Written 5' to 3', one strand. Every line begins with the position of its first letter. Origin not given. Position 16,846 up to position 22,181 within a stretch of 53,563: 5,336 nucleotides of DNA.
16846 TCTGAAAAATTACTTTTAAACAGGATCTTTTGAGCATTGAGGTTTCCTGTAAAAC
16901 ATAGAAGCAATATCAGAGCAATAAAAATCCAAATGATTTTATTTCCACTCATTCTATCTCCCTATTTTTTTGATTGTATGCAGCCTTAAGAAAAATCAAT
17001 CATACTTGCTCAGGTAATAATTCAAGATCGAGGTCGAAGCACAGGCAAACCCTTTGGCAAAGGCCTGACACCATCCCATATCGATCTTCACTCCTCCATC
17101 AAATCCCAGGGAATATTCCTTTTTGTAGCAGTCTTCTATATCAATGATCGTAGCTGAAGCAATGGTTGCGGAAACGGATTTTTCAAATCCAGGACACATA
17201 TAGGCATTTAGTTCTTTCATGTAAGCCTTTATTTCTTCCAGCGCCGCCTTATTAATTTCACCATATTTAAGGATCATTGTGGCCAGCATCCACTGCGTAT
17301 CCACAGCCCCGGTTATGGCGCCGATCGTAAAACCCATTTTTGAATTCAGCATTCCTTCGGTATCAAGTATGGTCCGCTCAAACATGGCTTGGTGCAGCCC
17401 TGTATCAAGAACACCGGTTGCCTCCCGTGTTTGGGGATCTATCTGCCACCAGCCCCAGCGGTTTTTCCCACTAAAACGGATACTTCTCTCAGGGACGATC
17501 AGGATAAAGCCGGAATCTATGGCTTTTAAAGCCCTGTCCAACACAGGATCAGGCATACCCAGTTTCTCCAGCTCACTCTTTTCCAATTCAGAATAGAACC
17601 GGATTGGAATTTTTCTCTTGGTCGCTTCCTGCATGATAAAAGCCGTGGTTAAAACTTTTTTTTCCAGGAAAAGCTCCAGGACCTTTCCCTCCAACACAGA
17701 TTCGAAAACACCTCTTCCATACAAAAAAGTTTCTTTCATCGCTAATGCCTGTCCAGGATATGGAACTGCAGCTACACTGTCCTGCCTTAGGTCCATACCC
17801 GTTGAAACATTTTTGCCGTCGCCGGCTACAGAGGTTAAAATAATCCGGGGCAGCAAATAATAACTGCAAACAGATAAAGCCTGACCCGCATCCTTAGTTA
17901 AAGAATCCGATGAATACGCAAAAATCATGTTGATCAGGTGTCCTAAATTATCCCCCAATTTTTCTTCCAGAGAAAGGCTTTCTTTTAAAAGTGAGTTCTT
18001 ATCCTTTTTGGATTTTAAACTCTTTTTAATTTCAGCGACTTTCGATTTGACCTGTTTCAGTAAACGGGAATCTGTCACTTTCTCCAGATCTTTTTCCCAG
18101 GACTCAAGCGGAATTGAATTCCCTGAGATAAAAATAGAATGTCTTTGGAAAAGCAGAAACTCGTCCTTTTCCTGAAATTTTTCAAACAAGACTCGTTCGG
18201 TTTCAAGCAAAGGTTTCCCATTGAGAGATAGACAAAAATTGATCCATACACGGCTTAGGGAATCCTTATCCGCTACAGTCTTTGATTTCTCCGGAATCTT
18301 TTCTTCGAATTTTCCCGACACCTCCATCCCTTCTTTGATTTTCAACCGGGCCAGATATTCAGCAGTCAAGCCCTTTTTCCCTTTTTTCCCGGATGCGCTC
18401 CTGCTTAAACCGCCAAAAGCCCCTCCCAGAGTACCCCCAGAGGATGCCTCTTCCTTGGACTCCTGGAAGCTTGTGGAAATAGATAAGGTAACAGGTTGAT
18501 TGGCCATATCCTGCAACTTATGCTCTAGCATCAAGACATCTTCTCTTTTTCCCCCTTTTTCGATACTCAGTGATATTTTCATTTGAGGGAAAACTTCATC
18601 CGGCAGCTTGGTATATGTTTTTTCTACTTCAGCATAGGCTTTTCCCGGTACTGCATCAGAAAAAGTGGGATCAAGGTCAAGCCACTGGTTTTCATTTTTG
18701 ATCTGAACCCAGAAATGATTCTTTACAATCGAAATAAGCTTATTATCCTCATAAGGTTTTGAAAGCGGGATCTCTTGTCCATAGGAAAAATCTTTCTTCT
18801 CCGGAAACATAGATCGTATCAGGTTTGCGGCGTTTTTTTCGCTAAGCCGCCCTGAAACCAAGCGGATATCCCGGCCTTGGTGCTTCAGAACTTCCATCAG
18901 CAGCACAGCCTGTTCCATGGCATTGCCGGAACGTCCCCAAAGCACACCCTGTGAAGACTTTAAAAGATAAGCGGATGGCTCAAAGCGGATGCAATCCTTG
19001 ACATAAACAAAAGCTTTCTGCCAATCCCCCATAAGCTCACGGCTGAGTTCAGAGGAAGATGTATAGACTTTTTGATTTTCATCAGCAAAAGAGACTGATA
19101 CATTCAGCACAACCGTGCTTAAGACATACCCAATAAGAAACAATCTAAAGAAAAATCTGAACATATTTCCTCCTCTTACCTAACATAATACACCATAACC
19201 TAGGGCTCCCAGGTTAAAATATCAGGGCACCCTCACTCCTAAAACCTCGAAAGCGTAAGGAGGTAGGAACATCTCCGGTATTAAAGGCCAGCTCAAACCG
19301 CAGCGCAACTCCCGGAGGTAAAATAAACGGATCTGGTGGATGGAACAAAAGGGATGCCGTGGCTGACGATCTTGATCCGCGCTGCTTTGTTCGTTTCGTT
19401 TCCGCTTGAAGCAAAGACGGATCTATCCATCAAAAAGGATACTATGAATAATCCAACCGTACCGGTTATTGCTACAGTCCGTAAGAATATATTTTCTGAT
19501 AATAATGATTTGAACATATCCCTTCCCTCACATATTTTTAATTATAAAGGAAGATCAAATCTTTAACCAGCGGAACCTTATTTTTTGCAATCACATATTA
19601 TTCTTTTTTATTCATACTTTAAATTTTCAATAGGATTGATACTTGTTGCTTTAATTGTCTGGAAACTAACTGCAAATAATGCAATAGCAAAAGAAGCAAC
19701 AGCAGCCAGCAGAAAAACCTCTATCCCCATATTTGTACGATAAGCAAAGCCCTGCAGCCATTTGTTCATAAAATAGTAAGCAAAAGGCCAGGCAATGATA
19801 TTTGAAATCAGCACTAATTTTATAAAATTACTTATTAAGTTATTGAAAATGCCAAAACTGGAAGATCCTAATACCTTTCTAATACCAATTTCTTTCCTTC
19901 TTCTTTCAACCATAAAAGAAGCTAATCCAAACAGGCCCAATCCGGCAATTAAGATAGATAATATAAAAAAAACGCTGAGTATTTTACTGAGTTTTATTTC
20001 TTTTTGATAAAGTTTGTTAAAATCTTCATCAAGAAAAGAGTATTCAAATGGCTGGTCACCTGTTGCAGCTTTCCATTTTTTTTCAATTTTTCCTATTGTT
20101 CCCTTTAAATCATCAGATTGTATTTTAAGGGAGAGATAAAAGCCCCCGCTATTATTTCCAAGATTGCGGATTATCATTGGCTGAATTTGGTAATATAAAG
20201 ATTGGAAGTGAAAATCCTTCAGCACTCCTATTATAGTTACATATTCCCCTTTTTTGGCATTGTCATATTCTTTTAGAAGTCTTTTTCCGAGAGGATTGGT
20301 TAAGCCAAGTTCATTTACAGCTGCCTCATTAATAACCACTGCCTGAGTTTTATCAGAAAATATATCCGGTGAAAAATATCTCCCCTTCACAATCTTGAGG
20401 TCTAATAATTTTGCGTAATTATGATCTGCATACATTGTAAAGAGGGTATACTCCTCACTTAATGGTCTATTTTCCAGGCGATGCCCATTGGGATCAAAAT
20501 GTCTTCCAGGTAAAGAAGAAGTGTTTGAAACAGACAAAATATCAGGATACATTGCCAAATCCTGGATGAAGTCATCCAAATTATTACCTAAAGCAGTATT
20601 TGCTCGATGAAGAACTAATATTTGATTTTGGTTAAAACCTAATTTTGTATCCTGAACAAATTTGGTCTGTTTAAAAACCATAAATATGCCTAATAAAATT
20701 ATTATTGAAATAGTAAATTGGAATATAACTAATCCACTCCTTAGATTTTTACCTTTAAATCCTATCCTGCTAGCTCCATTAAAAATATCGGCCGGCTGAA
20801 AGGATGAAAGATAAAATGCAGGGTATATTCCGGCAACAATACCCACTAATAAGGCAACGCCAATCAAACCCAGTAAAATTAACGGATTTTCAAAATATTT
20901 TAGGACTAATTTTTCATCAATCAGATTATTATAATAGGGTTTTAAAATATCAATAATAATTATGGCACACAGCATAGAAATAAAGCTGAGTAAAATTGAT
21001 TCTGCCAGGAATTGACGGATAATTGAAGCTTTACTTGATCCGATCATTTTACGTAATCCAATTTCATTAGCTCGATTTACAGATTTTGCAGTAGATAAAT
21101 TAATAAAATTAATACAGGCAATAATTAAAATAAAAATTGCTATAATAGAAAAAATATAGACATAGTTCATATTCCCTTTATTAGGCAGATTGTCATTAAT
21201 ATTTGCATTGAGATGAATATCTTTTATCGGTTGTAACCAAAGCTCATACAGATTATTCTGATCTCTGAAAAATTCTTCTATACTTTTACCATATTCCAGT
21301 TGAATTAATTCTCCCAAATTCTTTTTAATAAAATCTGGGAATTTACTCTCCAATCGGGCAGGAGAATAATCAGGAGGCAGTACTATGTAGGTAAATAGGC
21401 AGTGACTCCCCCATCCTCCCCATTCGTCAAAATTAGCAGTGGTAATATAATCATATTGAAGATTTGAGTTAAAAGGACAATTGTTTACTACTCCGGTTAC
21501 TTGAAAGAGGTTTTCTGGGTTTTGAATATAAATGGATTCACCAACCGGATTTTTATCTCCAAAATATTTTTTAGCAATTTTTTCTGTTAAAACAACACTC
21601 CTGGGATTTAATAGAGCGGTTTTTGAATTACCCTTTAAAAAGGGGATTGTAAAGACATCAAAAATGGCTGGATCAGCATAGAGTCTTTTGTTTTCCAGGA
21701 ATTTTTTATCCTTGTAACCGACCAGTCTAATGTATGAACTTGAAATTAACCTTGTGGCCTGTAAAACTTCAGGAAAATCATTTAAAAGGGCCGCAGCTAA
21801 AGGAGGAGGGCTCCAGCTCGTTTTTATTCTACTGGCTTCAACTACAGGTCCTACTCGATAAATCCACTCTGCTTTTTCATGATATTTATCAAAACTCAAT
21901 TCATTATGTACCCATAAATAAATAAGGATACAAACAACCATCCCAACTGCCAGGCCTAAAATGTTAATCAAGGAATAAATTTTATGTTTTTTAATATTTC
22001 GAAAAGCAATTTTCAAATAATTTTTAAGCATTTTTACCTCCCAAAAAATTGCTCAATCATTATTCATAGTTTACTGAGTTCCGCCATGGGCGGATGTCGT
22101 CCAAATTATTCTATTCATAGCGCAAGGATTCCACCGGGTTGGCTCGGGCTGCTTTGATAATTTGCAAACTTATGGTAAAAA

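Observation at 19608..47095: Ten tandem paralogues of an ~800-aa internally duplicated FtsX/MacB-type permease sharing two ATPases, one adaptor and one outer-membrane factor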

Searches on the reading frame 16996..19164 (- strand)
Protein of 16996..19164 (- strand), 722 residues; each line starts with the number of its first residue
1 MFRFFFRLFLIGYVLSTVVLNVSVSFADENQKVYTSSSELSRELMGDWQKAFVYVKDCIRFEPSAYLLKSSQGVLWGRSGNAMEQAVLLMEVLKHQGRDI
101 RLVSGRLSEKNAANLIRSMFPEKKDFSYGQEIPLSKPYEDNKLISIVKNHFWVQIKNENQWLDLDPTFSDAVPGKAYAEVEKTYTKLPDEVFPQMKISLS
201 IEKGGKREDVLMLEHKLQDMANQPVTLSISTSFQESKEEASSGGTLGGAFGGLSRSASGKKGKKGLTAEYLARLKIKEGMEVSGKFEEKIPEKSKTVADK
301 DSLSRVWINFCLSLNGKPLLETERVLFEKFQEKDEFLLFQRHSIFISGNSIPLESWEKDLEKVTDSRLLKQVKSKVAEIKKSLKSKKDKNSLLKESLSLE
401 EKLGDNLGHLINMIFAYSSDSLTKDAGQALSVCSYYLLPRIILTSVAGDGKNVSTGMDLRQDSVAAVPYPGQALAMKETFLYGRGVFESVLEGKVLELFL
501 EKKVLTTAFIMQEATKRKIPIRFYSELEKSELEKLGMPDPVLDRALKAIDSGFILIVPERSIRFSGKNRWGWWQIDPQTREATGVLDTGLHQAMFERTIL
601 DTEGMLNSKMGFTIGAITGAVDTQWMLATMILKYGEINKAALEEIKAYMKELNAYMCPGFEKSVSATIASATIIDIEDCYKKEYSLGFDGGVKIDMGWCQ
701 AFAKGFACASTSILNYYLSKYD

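Call 4: search_protein_families(library=pfam, proteins=[window:16996-19164:-])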
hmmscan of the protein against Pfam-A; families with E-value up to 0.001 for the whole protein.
window:16996-19164:- (722 aa): 1 family
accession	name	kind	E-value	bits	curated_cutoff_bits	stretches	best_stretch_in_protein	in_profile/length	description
PF01841.26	Transglut_core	-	1.7e-05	25.5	23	1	51-166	21-108/108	Transglutaminase-like superfamily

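Call 6: search_protein_families(library=ncbifam, proteins=[window:16996-19164:-])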
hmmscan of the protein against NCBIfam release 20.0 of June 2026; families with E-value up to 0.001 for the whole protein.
window:16996-19164:- (722 aa): 0 families

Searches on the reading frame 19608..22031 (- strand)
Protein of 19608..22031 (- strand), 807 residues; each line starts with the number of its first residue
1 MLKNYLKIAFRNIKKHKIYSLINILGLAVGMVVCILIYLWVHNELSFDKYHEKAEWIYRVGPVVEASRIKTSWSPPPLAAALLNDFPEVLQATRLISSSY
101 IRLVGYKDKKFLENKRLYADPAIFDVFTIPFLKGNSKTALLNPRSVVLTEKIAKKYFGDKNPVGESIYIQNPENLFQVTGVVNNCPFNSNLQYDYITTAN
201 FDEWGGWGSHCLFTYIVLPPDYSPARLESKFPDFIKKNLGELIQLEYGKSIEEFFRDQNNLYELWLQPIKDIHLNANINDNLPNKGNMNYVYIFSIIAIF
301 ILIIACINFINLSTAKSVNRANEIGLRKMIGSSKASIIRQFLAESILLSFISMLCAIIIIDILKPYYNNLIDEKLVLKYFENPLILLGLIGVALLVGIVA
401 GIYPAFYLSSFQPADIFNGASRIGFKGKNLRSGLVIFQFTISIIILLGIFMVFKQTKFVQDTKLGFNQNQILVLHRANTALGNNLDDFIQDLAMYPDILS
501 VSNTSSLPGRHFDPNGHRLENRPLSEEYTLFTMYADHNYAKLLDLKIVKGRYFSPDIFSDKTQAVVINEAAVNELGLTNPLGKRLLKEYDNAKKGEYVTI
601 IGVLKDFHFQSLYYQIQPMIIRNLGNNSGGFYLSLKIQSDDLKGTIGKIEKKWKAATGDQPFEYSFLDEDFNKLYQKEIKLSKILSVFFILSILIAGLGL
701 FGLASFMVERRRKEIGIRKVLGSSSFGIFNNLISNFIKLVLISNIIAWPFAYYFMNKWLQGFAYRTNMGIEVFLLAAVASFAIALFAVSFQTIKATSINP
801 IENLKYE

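Call 3: search_protein_families(library=pfam, proteins=[window:19608-22031:-])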
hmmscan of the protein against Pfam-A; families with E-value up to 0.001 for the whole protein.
window:19608-22031:- (807 aa): 2 families
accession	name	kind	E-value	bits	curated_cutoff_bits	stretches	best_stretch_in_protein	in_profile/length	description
PF12704.14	MacB_PCD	-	1e-31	111.3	27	2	20-227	1-200/207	MacB-like periplasmic core domain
PF02687.27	FtsX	-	4.2e-21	75.7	25.5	2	296-413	2-120/120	FtsX-like permease C-terminal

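Call 5: search_protein_families(library=ncbifam, proteins=[window:19608-22031:-], max_evalue=0.01)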
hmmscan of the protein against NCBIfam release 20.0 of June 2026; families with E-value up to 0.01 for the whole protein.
window:19608-22031:- (807 aa): 6 families
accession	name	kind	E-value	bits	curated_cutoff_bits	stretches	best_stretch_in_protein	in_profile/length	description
TIGR03434.1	ADOP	subfamily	2.7e-79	267.2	622.3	2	289-807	269-803/803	ADOP family duplicated permease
NF038008.1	ABC_perm_DarB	equivalog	1.4e-39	135.7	700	2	264-792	246-771/777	darobactin export ABC transporter permease subunit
NF007826.0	PRK10535.1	equivalog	3.3e-08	32.3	966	1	293-416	524-644/648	macrolide ABC transporter ATP-binding protein/permease MacB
TIGR00439.2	FtsX_Gneg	equivalog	0.00035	19.9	255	1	299-400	174-276/292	permease-like cell division protein FtsX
NF038347.1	FtsX_Gpos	exception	0.00038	19.9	225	1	288-403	164-285/296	permease-like cell division protein FtsX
NF038346.1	FtsX_actino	exception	0.00055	19.4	250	1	295-401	184-294/308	permease-like cell division protein FtsX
